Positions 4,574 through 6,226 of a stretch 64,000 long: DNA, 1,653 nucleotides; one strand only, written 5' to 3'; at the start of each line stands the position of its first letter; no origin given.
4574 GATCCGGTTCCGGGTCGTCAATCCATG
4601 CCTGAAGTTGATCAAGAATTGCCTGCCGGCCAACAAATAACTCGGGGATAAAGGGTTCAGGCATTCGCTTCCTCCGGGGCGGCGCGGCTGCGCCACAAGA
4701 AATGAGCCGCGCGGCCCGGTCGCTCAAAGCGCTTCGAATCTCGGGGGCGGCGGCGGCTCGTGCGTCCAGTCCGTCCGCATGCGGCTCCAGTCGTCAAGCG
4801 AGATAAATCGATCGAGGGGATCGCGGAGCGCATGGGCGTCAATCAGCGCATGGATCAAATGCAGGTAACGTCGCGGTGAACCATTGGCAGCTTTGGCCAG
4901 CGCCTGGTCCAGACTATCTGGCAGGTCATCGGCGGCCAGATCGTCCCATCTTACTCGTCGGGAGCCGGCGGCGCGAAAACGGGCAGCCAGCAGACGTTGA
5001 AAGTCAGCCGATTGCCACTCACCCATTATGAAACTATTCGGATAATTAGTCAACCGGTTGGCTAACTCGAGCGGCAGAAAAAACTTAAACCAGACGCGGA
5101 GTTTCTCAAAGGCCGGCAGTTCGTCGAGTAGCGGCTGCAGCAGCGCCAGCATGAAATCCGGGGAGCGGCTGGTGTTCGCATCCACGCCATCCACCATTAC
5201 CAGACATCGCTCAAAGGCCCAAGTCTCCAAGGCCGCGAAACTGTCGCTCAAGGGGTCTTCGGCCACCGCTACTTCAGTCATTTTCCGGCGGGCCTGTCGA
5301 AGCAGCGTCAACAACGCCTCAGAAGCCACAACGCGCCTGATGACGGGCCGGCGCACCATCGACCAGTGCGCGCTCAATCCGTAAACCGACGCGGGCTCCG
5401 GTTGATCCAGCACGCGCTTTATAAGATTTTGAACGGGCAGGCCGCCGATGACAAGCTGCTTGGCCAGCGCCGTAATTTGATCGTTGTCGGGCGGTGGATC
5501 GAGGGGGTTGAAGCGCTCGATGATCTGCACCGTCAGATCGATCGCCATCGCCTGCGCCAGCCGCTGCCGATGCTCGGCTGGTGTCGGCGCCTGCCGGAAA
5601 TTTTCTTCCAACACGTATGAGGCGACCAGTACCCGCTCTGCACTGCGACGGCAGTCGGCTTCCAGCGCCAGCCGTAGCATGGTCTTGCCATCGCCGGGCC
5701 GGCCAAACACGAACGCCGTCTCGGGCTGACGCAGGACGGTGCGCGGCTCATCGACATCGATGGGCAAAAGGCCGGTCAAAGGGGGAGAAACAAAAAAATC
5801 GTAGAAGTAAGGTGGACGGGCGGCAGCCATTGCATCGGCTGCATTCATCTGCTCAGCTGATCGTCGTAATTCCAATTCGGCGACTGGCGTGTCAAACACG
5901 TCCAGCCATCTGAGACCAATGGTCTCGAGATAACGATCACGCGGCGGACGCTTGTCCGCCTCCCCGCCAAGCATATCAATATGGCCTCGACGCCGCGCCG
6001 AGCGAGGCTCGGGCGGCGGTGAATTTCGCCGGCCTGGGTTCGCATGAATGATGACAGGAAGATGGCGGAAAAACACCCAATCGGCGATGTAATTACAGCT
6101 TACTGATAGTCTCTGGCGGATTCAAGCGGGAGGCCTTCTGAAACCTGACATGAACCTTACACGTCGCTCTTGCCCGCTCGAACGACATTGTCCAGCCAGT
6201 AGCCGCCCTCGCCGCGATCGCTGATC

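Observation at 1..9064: Operon of five consecutive P-loop NTPases (three AAA+-like paralogues and two STAND modules) with no visible effector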

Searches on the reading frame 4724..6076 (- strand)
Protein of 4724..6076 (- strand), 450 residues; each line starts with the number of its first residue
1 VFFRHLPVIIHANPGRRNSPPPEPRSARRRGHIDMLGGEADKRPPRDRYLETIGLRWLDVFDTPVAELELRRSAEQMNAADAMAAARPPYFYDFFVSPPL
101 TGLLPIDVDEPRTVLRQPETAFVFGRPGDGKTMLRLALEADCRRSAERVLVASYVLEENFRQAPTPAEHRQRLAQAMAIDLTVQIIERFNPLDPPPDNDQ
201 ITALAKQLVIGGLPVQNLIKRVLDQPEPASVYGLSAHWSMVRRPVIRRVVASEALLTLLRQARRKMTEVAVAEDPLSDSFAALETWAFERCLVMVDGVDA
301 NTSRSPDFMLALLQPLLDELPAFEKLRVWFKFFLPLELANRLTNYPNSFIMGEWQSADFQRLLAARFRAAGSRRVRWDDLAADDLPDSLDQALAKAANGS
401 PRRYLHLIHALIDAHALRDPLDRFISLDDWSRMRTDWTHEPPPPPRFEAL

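Call 8: search_protein_families(library=pfam, proteins=[window:4724-6076:-], max_evalue=1)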
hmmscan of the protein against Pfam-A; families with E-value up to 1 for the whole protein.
window:4724-6076:- (450 aa): 1 family
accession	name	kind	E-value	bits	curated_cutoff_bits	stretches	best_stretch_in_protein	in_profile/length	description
PF00005.33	ABC_tran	-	0.3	12.1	25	1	115-213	8-97/137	ABC transporter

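Call 9: search_protein_families(library=padloc, proteins=[window:4724-6076:-], max_evalue=1)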
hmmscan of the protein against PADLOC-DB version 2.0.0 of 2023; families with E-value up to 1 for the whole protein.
window:4724-6076:- (450 aa): 0 families

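Call 11: search_protein_families(library=ncbifam, proteins=[window:4724-6076:-], max_evalue=1)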
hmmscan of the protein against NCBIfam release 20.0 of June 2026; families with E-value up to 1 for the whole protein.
window:4724-6076:- (450 aa): 3 families
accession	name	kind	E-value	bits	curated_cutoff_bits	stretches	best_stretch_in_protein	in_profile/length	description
NF053860.1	DS41_1_antiphage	equivalog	8.6e-14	51.4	370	1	115-427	36-361/448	anti-phage protein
NF047389.1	ATPase_Sll1717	subfamily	1.6e-06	27.5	75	1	115-426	27-338/454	P-loop ATPase, Sll1717 family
NF038214.1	IS21_help_AAA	equivalog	0.15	11.8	200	1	115-181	87-154/232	IS21-like element helper ATPase IstB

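Call 13: find_homologous_proteins(query=window:4724-5974:-, max_evalue=0.001)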
Query window:4724-5974:- (416 aa): 31 proteins with E <= 0.001 among 8000 candidates.
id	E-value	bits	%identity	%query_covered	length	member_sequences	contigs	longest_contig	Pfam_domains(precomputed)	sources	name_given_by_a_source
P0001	2.5e-258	875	94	100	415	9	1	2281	-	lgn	-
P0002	1.2e-246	836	90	100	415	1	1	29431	-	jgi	jgi:hypothetical protein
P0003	1.4e-235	800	86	100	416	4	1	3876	-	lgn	-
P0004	2.2e-165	569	64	96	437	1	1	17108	-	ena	-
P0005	7.1e-148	511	60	100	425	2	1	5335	-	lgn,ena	-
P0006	1.3e-95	339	45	96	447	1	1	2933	PF13191.13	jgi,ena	-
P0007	3.5e-84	301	43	98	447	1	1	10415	PF24883.3,PF13401.13,PF13191.13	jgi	jgi:hypothetical protein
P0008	6.9e-75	271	41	95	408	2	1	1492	-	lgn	-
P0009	3.6e-74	268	40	96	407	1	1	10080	-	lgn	-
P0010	1.5e-72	263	41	89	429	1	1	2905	-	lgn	-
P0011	1.9e-72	263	38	98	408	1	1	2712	-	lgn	-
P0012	2.5e-72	262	41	96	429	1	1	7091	-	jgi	jgi:hypothetical protein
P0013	4.5e-72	262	41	95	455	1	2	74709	-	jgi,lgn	jgi:hypothetical protein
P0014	6.1e-70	254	40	96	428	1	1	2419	-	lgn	-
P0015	7.0e-70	254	40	99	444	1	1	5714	PF13191.13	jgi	jgi:hypothetical protein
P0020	2.8e-59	219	36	90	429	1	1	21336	PF24883.3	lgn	-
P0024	1.3e-49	188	37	84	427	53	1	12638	-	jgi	jgi:hypothetical protein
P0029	4.4e-42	163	32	84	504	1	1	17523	-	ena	-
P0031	3.6e-5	41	24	84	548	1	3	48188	PF00486.35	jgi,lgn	jgi:DNA-binding winged helix-turn-helix (wHTH) protein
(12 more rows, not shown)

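Call 14: find_encoding_contigs(protein=P0002, flank=10000, max_places=3)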
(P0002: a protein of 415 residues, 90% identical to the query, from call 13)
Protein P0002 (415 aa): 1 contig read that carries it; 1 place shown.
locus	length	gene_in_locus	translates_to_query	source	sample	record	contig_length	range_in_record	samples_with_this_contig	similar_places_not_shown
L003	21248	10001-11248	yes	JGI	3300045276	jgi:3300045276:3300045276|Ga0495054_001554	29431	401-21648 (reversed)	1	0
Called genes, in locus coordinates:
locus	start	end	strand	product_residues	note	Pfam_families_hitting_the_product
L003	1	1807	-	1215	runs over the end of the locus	PF08448:PAS_4, PF13426:PAS_9, PF08448:PAS_4, PF00989:PAS, PF08448:PAS_4, PF13188:PAS_8, PF13426:PAS_9, PF00989:PAS, +13 more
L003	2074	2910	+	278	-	PF01734:Patatin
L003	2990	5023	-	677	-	PF07228:SpoIIE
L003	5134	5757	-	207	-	PF06736:TMEM175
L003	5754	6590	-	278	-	PF02517:Rce1-like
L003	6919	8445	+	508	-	-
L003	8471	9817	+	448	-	-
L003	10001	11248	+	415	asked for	-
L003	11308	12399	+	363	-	PF13191:AAA_16, PF20703:nSTAND1 (faint)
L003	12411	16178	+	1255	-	PF13424:TPR_12 (faint)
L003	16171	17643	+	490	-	PF04055:Radical_SAM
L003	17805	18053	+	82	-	-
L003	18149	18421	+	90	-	-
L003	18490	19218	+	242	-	-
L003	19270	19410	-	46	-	-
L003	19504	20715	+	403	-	PF06792:UPF0261, PF23189:UPF0261_C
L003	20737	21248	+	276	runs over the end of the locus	PF09370:PEP_hydrolase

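Call 15: find_encoding_contigs(protein=P0013, flank=10000, max_places=3)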
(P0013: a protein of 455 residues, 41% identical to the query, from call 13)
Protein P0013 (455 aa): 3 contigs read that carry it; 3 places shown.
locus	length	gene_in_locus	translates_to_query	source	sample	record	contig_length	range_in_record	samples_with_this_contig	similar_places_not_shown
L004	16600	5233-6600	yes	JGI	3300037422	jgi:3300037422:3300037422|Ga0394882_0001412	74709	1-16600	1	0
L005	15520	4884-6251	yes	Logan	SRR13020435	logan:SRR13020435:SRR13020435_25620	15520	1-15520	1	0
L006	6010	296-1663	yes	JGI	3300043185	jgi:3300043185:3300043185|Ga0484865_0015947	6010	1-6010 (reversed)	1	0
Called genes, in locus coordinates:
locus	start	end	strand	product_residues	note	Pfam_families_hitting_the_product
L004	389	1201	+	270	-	-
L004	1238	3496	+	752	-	-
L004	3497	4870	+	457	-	-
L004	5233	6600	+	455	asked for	-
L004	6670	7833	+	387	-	-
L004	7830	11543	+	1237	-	PF07719:TPR_2 (faint), PF00515:TPR_1 (faint), PF13181:TPR_8 (faint), PF13374:TPR_10 (faint)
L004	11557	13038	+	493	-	PF04055:Radical_SAM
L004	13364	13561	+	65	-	-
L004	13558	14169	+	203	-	-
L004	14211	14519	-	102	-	-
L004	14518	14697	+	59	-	-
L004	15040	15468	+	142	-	PF04255:DUF433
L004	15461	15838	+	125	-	PF18480:DUF5615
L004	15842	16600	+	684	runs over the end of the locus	PF00069:Pkinase, PF07714:PK_Tyr_Ser-Thr, PF13428:TPR_14 (faint), PF13424:TPR_12 (weak), PF13432:TPR_16 (weak), PF14559:TPR_19 (weak), PF13424:TPR_12 (weak), PF00515:TPR_1 (weak), +5 more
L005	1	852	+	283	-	?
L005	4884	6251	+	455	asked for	-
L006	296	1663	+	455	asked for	-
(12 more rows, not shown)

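Call 16: search_protein_families(library=ncbifam, proteins=[L003:16171-17643:+, L004:11557-13038:+, L003:17805-18053:+, L003:18149-18421:+, L003:18490-19218:+, L004:13364-13561:+, L004:13558-14169:+, L004:1238-3496:+, L004:389-1201:+], max_evalue=0.1)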
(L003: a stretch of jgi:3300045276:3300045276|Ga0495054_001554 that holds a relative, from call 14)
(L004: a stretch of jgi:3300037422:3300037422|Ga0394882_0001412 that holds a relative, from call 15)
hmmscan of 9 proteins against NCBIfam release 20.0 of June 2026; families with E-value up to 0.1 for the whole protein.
L003:16171-17643:+ (490 aa): 73 families (the best 25 are shown)
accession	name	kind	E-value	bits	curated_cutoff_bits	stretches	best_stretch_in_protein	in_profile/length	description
TIGR04064.1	rSAM_nif11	equivalog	5.5e-37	127.6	518.7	2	98-283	37-225/459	nif11-like peptide radical SAM maturase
TIGR03906.1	quino_hemo_SAM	equivalog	4.4e-33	114.6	453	2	135-296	91-254/467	quinohemoprotein amine dehydrogenase maturation protein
NF047865.1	rSAM_PapB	equivalog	1.3e-31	110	340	2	142-298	7-165/330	PapB family radical SAM/SPASM ranthipeptide maturase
TIGR03974.1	rSAM_six_Cys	equivalog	2.9e-30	105.6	425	1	141-457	100-426/451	thioether cross-link-forming SCIFF peptide maturase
TIGR03978.1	rSAM_paired_1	equivalog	5.3e-27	94.7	370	2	142-282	87-227/466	His-Xaa-Ser system radical SAM maturase HxsB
TIGR04280.1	geopep_mat_rSAM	hypoth_equivalog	6.9e-24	84.6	400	2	136-282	82-230/428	geopeptide radical SAM maturase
NF040492.1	not_ScfB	exception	3.3e-22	79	855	1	142-456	99-424/450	ScfB-related radical SAM/SPASM orphan maturase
NF041298.1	rSAM_mat_DynA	equivalog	8.3e-21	74.3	450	1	142-310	5-173/356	dynobactin maturation radical SAM/SPASM protein DynA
TIGR04463.1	rSAM_vs_C_rich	equivalog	2.7e-20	72.6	525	1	138-449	82-396/438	TIGR04463 family radical SAM/SPASM RiPP maturase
TIGR04163.1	rSAM_cobopep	equivalog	2.6e-19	69.3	375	1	139-478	65-418/428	peptide-modifying radical SAM enzyme CbpB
NF038107.1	rSAM_NF038107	equivalog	4.1e-19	68.7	600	1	137-301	84-253/444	Cys-every-fifth radical SAM/SPASM peptide maturase CefB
TIGR04068.1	rSAM_ocin_clost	equivalog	9.8e-19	67.6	500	1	141-281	87-231/462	Cys-rich peptide radical SAM maturase CcpM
TIGR03942.1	sulfatase_rSAM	equivalog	1.9e-18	66.7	349.45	2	145-281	8-147/363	anaerobic sulfatase maturase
NF041707.1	rSAM_YhhB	equivalog_domain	4.6e-18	65.3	445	1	139-472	3-358/369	cyclophane-forming radical SAM/SPASM peptide maturase YhhB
NF045574.1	sacti_mat_StsB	exception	1.7e-15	56.8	625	1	118-467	76-416/466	StsB family radical SAM/SPASM domain sactipeptide maturase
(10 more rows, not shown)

L004:11557-13038:+ (493 aa): 75 families (the best 25 are shown)
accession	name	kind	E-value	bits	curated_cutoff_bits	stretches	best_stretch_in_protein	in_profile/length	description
TIGR04064.1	rSAM_nif11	equivalog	5.8e-32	111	518.7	2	129-285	67-225/459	nif11-like peptide radical SAM maturase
NF047865.1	rSAM_PapB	equivalog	4e-29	101.9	340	1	144-458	7-325/330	PapB family radical SAM/SPASM ranthipeptide maturase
TIGR03906.1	quino_hemo_SAM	equivalog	6.6e-27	94.3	453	1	142-458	96-423/467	quinohemoprotein amine dehydrogenase maturation protein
TIGR03974.1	rSAM_six_Cys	equivalog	3.7e-25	88.7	425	1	144-472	101-440/451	thioether cross-link-forming SCIFF peptide maturase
TIGR03978.1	rSAM_paired_1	equivalog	1.7e-21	76.5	370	1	146-305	89-249/466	His-Xaa-Ser system radical SAM maturase HxsB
TIGR04280.1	geopep_mat_rSAM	hypoth_equivalog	1.4e-18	67.1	400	1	139-283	83-229/428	geopeptide radical SAM maturase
TIGR04463.1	rSAM_vs_C_rich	equivalog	1.6e-18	66.7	525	1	145-452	87-397/438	TIGR04463 family radical SAM/SPASM RiPP maturase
NF041298.1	rSAM_mat_DynA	equivalog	2.9e-18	66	450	1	144-320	5-180/356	dynobactin maturation radical SAM/SPASM protein DynA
TIGR03942.1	sulfatase_rSAM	equivalog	8.5e-18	64.5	349.45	1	147-309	8-172/363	anaerobic sulfatase maturase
NF040492.1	not_ScfB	exception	1e-17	64.2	855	1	144-458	99-424/450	ScfB-related radical SAM/SPASM orphan maturase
TIGR04163.1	rSAM_cobopep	equivalog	1.6e-17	63.4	375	2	141-307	65-229/428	peptide-modifying radical SAM enzyme CbpB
TIGR04068.1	rSAM_ocin_clost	equivalog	2e-15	56.6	500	1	143-283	87-231/462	Cys-rich peptide radical SAM maturase CcpM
NF041707.1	rSAM_YhhB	equivalog_domain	2.1e-15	56.5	445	1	141-284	3-152/369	cyclophane-forming radical SAM/SPASM peptide maturase YhhB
NF045574.1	sacti_mat_StsB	exception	2.9e-15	56.1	625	1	114-474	67-421/466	StsB family radical SAM/SPASM domain sactipeptide maturase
NF038107.1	rSAM_NF038107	equivalog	1.5e-14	53.6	600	1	139-285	84-234/444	Cys-every-fifth radical SAM/SPASM peptide maturase CefB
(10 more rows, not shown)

L003:17805-18053:+ (82 aa): 0 families

L003:18149-18421:+ (90 aa): 0 families

L003:18490-19218:+ (242 aa): 2 families
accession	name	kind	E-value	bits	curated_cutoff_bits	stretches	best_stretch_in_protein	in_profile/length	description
NF049984.1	Rv1679_FadE16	equivalog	0.0036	16.6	600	1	77-153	234-307/371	Rv1679 family acyl-CoA dehydrogenase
NF052435.1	BamI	equivalog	0.014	15.2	180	1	10-70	5-65/226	biofilm-associated metzincin protease inhibitor BamI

L004:13364-13561:+ (65 aa): 0 families

L004:13558-14169:+ (203 aa): 4 families
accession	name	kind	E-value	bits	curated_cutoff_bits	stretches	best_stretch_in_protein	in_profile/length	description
TIGR02511.1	type_III_tyeA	equivalog_domain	0.019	15.2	25.9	1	131-153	43-65/82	TyeA family type III secretion system gatekeeper subunit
NF041841.1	his_kin_VxrA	equivalog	0.023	13.1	750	1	114-167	276-328/480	sensor histidine kinase VxrA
TIGR04211.1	SH3_and_anchor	equivalog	0.06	12.9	65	0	151-180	68-97/198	TIGR04211 family SH3 domain-containing protein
NF010535.0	PRK13923.1-3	equivalog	0.09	12.6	257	0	48-94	123-169/193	sporulation-specific transcriptional regulator GerR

L004:1238-3496:+ (752 aa): 2 families
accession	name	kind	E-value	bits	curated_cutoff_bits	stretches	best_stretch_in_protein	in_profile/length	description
NF047389.1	ATPase_Sll1717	subfamily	0.00013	21.2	75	1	661-747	255-347/454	P-loop ATPase, Sll1717 family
NF005992.0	PRK08116.1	subfamily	0.037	13.2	189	0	439-467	106-134/269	hypothetical protein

L004:389-1201:+ (270 aa): 0 families

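Call 17: search_protein_families(library=pfam, proteins=[L003:16171-17643:+, L004:11557-13038:+, L003:17805-18053:+, L003:18149-18421:+, L003:18490-19218:+, L004:13364-13561:+, L004:13558-14169:+, L004:1238-3496:+, L004:389-1201:+], max_evalue=0.1)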
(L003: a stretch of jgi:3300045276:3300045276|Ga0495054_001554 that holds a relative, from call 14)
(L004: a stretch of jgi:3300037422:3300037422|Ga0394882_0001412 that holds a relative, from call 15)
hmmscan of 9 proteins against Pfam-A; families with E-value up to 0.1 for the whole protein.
L003:16171-17643:+ (490 aa): 2 families
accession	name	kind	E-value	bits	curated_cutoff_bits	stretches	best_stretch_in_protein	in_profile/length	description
PF04055.27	Radical_SAM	-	1e-10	42.4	29.5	1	144-281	3-135/166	Radical SAM superfamily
PF13353.11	Fer4_12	-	0.0044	17.8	22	1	145-235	12-96/137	4Fe-4S single cluster domain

L004:11557-13038:+ (493 aa): 2 families
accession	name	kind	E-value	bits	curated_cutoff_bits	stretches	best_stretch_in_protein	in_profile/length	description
PF04055.27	Radical_SAM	-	4.9e-14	53.3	29.5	1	146-283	3-135/166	Radical SAM superfamily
PF13353.11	Fer4_12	-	0.0076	17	22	1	147-235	12-94/137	4Fe-4S single cluster domain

L003:17805-18053:+ (82 aa): 0 families

L003:18149-18421:+ (90 aa): 1 family
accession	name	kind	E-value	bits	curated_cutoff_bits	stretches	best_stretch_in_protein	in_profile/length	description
PF04325.18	DUF465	-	0.0097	16.3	25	1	6-30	23-47/48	Protein of unknown function (DUF465)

L003:18490-19218:+ (242 aa): 4 families
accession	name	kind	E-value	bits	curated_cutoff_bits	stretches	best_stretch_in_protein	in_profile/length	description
PF07332.16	Phage_holin_3_6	-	0.0055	17.2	28.4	1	99-186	4-102/116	Putative Actinobacterial Holin-X, holin superfamily III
PF14155.11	DUF4307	-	0.034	14.4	27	0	10-40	5-36/111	Domain of unknown function (DUF4307)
PF19167.5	DUF5849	-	0.05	13.8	26.9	0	9-55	1-47/200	Family of unknown function (DUF5849)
PF04277.18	OAD_gamma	-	0.066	14.3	27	1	14-79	12-70/76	Oxaloacetate decarboxylase, gamma chain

L004:13364-13561:+ (65 aa): 0 families

L004:13558-14169:+ (203 aa): 2 families
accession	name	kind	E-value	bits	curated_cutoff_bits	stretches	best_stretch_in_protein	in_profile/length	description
PF06305.16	LapA_dom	-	0.064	13.6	28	0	117-170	19-61/64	Lipopolysaccharide assembly protein A domain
PF16326.10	ABC_tran_CTD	-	0.089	13.5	32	0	56-74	12-30/69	ABC transporter C-terminal domain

L004:1238-3496:+ (752 aa): 0 families

L004:389-1201:+ (270 aa): 0 families

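Call 22: find_encoding_contigs(protein=P0020, flank=10000, max_places=2)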
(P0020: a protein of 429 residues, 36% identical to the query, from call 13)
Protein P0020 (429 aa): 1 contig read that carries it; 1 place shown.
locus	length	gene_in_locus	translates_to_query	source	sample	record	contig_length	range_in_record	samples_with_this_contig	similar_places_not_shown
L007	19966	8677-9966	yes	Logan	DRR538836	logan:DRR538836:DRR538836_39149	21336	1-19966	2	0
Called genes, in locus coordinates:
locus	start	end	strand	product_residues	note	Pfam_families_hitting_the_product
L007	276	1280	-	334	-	PF00296:Bac_luciferase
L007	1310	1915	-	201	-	PF01983:CofC, PF12804:NTP_transf_3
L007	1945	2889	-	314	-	PF01933:CofD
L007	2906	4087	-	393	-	PF01546:Peptidase_M20, PF07687:M20_dimer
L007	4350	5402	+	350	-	-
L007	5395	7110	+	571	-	PF19960:EAD7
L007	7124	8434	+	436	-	-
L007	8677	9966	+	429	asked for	PF24883:NPHP3_N (faint)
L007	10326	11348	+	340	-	-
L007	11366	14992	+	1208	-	PF13191:AAA_16 (faint)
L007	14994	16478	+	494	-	PF04055:Radical_SAM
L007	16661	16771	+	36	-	-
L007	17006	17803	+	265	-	PF01145:Band_7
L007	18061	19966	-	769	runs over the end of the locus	PF05496:RuvB_N, PF13401:AAA_22 (faint), PF00004:AAA, PF13173:AAA_14, PF16193:AAA_assoc_2, PF12002:MgsA_C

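Call 23: find_encoding_contigs(protein=P0029, flank=10000, max_places=2)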
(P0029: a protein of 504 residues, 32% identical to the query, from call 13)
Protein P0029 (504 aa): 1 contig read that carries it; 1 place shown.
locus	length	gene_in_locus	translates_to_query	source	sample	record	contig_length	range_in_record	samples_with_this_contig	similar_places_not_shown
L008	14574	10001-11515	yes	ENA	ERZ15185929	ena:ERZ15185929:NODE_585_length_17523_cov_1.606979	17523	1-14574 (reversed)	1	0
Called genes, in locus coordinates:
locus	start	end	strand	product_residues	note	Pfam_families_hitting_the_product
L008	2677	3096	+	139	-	-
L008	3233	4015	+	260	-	-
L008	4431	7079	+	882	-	-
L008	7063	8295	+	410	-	PF25199:nSTAND_NTPase5 (faint), PF13191:AAA_16 (weak), PF13401:AAA_22 (weak), PF05729:NACHT (weak)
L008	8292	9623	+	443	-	-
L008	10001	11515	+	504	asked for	-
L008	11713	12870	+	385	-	-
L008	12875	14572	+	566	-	?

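Call 24: find_encoding_contigs(protein=P0004, flank=10000, max_places=2)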
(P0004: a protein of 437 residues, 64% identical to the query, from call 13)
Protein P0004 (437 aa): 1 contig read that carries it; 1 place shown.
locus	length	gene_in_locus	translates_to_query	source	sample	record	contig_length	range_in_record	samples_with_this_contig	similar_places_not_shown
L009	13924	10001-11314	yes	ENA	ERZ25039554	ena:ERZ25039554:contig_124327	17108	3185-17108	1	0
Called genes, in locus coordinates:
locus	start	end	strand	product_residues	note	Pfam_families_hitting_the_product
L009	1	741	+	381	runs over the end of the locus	-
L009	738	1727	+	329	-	PF17989:ALP_N, PF21522:MreB-like_C (faint)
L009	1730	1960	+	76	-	-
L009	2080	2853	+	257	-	PF01695:IstB_IS21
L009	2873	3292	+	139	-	PF13366:PDDEXK_3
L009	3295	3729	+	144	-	-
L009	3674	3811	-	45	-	-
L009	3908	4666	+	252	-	-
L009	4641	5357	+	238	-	-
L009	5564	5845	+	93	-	PF02604:PhdYeFM_antitox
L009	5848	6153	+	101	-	PF01850:PIN (weak)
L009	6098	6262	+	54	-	-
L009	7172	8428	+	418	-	-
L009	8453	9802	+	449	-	-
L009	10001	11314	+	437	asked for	-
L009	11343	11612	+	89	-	PF13191:AAA_16 (weak)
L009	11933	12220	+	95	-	-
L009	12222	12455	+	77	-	-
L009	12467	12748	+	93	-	-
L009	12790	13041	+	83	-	-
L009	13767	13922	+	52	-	?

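Call 29: find_related_loci(query=A1, collection=genome_contigs, flank=10000)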
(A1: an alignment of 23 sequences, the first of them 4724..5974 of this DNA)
Query A1 (416 aa) in genome_contigs; peptide patterns used: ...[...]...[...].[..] (x = any residue, [..] = any of these).
7 stretches matched a pattern; 2 encode a relative of the query (tblastn E <= 1e-3); 2 distinct loci.
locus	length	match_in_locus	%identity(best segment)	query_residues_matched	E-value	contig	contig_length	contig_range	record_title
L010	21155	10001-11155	32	11-402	2e-46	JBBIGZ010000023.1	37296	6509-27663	MAG: Chloroflexota bacterium isolate ETS170220_bin_102 NODE_832_length_37296_cov_3.09556, whole genome shotgun sequence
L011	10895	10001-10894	32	12-320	4e-34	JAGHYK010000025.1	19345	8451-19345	MAG: Chloroflexota bacterium isolate 630D.37 NODE_631_length_19345_cov_188.840798, whole genome shotgun sequence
